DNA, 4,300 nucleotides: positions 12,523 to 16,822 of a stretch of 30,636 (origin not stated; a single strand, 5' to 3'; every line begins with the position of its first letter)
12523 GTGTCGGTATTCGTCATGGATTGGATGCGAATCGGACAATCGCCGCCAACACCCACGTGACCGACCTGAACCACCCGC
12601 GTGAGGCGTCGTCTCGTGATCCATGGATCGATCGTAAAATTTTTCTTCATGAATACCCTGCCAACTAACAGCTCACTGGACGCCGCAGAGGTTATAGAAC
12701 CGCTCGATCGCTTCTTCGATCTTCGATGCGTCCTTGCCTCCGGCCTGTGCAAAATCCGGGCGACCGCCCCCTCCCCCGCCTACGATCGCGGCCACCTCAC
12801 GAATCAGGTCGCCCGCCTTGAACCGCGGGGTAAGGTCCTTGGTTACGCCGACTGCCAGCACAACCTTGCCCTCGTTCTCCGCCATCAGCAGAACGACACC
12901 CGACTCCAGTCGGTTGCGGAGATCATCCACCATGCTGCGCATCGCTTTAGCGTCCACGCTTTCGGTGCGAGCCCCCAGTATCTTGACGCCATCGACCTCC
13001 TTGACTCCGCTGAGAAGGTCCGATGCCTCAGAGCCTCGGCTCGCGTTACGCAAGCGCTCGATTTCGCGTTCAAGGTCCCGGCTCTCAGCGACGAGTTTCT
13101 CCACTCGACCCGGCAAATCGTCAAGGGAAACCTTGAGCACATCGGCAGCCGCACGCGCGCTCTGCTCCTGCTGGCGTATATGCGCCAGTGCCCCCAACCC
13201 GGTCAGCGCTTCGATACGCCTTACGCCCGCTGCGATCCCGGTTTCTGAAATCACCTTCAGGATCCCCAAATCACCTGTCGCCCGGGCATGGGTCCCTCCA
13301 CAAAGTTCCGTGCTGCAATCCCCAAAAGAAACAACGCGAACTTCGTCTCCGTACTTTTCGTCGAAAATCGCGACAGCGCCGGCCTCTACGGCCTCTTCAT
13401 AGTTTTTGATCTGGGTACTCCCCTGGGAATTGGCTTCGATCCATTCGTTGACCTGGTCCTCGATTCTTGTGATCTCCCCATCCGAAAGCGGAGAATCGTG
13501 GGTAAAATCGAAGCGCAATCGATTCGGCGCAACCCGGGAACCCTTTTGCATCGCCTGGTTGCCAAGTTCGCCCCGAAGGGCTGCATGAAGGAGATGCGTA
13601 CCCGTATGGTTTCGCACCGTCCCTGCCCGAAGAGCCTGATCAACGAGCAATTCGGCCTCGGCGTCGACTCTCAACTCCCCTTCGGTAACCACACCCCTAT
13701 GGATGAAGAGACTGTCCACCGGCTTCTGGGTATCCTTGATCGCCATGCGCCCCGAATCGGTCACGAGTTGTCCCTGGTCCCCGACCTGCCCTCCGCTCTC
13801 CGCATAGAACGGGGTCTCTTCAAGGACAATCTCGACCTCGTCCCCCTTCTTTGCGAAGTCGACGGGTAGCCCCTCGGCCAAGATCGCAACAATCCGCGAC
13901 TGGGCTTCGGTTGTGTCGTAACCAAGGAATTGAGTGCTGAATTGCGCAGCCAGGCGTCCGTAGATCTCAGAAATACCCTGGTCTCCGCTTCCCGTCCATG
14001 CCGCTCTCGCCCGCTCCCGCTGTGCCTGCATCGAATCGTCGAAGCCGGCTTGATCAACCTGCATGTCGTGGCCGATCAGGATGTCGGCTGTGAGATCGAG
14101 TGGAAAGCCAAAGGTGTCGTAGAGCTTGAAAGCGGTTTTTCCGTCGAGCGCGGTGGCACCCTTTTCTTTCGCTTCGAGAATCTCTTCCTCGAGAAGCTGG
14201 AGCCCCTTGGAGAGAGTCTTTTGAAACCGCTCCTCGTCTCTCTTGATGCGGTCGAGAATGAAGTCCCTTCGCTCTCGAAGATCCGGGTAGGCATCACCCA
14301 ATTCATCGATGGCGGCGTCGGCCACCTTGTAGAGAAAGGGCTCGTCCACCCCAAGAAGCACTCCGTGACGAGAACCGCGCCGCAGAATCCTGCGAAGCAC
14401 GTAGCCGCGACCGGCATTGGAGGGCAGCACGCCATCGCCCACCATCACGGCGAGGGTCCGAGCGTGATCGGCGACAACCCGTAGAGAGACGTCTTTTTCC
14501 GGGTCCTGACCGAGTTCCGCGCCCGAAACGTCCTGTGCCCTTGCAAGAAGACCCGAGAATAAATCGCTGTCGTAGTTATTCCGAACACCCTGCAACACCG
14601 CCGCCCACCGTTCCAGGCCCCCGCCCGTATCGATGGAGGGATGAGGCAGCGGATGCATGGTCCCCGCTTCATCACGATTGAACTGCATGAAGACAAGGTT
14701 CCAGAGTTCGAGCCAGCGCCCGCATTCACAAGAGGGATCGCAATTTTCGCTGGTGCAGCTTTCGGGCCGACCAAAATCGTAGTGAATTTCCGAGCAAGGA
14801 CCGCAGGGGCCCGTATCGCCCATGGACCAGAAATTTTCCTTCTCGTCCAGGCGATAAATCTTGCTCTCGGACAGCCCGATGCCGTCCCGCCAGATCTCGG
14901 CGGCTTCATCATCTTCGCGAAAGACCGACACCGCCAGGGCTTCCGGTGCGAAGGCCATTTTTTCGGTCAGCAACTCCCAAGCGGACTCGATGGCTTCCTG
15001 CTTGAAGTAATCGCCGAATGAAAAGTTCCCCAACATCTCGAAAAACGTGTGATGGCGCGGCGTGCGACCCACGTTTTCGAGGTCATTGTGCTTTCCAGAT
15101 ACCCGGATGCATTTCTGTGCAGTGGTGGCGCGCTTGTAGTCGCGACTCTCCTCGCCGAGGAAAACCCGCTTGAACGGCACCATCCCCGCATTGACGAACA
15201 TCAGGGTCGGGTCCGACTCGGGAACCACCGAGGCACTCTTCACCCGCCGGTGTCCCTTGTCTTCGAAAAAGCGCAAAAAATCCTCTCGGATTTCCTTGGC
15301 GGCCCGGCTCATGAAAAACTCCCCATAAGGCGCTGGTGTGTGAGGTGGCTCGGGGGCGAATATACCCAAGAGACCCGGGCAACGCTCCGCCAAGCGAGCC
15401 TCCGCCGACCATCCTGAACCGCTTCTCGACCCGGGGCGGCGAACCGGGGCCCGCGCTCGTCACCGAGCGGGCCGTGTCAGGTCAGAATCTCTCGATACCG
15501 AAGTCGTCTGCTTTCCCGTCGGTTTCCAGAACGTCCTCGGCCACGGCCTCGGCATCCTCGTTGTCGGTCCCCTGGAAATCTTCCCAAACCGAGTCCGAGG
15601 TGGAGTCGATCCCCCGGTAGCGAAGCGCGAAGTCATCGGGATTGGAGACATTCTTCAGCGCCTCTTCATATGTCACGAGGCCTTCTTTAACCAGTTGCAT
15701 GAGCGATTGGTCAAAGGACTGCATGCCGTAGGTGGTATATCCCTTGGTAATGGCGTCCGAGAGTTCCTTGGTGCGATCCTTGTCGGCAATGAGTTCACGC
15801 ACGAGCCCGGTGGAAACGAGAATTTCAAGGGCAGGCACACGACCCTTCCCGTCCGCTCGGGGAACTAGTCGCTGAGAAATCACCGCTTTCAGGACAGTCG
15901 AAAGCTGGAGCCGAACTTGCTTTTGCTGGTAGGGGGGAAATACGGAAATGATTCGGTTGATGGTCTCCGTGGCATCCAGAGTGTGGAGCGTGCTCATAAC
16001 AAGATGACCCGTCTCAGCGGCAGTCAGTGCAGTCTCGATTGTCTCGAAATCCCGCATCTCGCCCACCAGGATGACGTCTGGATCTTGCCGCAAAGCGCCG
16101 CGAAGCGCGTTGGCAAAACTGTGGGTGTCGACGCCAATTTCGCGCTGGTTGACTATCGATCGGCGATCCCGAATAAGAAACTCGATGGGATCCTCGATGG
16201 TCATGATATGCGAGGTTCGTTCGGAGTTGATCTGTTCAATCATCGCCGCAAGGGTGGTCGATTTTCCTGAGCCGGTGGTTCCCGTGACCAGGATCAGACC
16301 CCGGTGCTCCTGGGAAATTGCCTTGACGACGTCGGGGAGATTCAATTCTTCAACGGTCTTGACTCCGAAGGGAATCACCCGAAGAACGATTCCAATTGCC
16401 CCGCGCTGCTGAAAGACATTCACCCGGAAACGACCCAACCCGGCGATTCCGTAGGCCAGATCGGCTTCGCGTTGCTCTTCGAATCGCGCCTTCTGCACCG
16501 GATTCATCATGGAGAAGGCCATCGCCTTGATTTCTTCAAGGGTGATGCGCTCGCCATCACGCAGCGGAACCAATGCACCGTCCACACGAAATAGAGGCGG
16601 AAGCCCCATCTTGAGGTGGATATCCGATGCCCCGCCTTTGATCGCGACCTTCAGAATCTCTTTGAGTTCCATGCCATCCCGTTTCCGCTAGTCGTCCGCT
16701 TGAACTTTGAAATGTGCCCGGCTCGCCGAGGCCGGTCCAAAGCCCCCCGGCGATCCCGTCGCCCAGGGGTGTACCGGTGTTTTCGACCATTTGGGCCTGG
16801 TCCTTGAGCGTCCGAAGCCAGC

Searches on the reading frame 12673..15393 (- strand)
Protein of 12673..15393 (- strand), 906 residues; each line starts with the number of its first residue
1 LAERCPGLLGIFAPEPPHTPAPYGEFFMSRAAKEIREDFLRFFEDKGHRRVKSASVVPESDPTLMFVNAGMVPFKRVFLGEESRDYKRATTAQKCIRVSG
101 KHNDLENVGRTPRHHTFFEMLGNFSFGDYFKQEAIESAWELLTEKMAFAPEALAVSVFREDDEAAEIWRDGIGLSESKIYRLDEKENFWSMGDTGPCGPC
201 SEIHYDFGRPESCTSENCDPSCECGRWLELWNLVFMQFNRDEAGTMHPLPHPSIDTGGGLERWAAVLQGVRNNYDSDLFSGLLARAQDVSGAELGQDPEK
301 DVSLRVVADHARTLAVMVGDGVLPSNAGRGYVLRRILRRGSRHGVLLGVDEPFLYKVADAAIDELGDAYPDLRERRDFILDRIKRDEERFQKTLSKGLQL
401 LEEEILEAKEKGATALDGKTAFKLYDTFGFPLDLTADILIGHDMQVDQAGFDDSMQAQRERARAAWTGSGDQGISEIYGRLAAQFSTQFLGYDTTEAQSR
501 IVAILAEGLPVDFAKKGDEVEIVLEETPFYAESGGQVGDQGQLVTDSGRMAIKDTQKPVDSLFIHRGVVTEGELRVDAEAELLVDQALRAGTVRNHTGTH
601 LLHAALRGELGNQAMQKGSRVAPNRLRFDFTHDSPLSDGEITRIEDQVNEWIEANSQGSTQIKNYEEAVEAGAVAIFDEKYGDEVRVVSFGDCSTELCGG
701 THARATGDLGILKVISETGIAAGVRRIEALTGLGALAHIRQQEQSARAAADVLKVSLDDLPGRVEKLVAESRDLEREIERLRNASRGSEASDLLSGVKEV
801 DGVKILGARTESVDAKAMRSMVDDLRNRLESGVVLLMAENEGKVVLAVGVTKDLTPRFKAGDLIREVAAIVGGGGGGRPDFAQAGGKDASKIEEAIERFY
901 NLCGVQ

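Call 36: search_protein_families(library=ncbifam, proteins=[window:12673-15393:-], max_evalue=0.00001)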
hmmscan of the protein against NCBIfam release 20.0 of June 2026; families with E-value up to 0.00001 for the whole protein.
window:12673-15393:- (906 aa): 4 families
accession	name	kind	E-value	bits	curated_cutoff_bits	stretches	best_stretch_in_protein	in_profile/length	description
TIGR00344.1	alaS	equivalog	1.7e-287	956.2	457.05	1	34-886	1-847/847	alanine--tRNA ligase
NF002436.0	PRK01584.1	equivalog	7.3e-162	539.9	529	2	32-465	3-437/595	alanine--tRNA ligase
TIGR03683.1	A-tRNA_syn_arch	equivalog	7.4e-120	401.7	744.7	2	303-899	327-897/902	alanine--tRNA ligase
NF040865.1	a_tRNA_ed_AlaXM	equivalog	4e-25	88.9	300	1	519-728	23-230/234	alanyl-tRNA editing protein AlaXM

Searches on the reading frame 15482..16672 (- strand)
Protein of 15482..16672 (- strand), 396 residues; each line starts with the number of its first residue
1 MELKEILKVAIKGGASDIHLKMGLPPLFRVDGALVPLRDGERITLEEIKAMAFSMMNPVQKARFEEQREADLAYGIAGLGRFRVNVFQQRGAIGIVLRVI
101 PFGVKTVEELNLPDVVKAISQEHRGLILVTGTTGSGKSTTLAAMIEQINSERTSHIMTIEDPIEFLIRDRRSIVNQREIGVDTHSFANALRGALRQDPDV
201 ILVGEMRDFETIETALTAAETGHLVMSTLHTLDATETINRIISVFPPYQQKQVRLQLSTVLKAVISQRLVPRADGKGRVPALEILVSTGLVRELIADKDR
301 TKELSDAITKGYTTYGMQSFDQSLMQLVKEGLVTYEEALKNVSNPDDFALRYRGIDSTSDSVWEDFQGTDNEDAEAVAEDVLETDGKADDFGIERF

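Call 36: search_protein_families(library=ncbifam, proteins=[window:15482-16672:-], max_evalue=0.00001)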
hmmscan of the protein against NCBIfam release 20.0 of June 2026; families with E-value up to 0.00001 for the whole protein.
window:15482-16672:- (396 aa): 17 families
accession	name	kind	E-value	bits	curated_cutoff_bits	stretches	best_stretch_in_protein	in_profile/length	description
TIGR01420.1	pilT_fam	subfamily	3.3e-145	483.6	319.1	1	3-346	2-342/343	PilT/PilU family type 4a pilus ATPase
TIGR02525.1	plasmid_TraJ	equivalog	1.5e-46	159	368.3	1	81-302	101-329/372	plasmid transfer ATPase TraJ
TIGR02533.1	type_II_gspE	equivalog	2.4e-46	158.4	630.25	1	117-271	236-380/486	type II secretion system ATPase GspE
TIGR02538.1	type_IV_pilB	equivalog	1.2e-44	152.9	675.65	1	4-270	186-452/564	type IV-A pilus assembly ATPase PilB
TIGR02524.1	dot_icm_DotB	equivalog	1.7e-44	152.5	463.3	1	4-316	7-329/358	Dot/Icm type IV secretion system ATPase DotB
NF007755.0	PRK10436.1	equivalog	9.4e-44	149.8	617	1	3-272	89-357/465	type II secretion system protein GspE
NF041000.1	ATPase_ComGA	equivalog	2.5e-38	131.6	300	1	81-271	81-266/267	competence type IV pilus ATPase ComGA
NF053534.1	T4PilAsmATPsTfpB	equivalog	1.8e-37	129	850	1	117-270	329-472/584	type IV pilus assembly ATPase TfpB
NF058587.1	archaellum_moto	equivalog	6.2e-19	68.1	550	1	126-242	277-394/527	archaellum flagellar ATPase motor FlaI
TIGR02782.1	TrbB_P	equivalog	6.1e-16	58.6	304.55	1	124-252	136-263/303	P-type conjugative transfer ATPase TrbB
NF010469.0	PRK13894.1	subfamily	2e-14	53.6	508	1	114-244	140-267/320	conjugal transfer ATPase TrbB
TIGR03819.1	heli_sec_ATPase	hypoth_equivalog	4.6e-14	52.3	373.15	1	115-266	170-324/340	TadA family conjugal transfer-associated ATPase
TIGR02788.1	VirB11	equivalog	5e-14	52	249.95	1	123-246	143-267/308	P-type DNA transfer ATPase VirB11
NF053672.1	bindosome_BasE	exception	1.2e-11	44.1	1000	1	112-260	258-407/512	bindosome assembly system ATPase subunit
NF010407.0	PRK13833.1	subfamily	7.4e-11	42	499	1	118-266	140-284/323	conjugal transfer protein TrbB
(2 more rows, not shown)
